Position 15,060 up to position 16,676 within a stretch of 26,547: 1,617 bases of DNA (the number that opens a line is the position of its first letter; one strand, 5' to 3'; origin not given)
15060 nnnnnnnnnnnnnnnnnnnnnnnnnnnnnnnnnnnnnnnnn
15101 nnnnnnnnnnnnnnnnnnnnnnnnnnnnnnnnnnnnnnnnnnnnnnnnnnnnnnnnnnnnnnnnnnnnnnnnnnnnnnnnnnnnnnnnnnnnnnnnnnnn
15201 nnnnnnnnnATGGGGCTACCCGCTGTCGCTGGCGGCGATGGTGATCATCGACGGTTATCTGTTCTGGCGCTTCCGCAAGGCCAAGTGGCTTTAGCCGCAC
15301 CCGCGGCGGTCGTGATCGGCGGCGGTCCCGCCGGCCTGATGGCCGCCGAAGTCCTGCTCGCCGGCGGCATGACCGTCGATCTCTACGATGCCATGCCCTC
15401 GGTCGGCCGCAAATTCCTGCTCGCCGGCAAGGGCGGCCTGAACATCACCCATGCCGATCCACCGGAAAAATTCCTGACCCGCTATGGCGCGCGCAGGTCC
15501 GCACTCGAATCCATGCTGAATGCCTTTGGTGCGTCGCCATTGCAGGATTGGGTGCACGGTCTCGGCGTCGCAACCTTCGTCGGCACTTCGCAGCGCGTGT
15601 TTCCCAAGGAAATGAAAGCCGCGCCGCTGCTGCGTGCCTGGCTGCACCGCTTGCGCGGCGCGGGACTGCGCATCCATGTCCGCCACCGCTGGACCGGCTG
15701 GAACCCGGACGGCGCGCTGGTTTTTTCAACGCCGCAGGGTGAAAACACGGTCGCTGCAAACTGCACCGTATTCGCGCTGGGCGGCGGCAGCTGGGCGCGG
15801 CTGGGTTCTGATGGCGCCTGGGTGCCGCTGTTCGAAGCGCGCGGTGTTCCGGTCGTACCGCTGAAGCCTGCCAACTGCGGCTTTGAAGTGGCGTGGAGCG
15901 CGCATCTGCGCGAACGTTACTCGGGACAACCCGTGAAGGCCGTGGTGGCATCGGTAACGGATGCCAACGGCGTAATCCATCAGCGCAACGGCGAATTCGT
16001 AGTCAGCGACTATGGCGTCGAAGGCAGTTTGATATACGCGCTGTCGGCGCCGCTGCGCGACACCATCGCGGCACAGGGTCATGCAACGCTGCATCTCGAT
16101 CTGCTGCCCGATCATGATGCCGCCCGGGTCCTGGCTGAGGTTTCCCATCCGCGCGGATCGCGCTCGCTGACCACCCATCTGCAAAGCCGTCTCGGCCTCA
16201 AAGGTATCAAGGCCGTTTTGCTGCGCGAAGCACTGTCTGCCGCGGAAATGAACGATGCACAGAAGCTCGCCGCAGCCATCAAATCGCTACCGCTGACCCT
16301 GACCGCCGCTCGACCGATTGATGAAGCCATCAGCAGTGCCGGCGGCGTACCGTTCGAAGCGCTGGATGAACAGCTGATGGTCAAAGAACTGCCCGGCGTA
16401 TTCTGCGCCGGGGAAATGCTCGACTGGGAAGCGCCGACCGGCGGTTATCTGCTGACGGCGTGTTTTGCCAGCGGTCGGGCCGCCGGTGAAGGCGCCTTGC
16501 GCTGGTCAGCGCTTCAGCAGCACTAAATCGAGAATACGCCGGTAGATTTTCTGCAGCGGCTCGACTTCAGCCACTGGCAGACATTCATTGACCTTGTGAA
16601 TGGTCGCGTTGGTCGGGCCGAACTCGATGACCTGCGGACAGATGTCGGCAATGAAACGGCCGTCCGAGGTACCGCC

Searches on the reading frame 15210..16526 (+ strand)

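Call 43: search_protein_families(library=pfam, proteins=[window:15210-16526:+], max_evalue=0.00001)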
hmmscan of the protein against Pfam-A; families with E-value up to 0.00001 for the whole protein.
window:15210-16526:+ (438 aa): 2 families
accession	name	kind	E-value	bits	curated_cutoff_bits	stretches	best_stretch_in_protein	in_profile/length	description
PF03486.20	HI0933_like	-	1.5e-70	237.9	50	1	33-427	3-243/244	HI0933-like protein Rossmann domain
PF22780.1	HI0933_like_1st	-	8.6e-30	104.2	27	1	219-375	1-165/165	HI0933-like protein barrel and H2TH domain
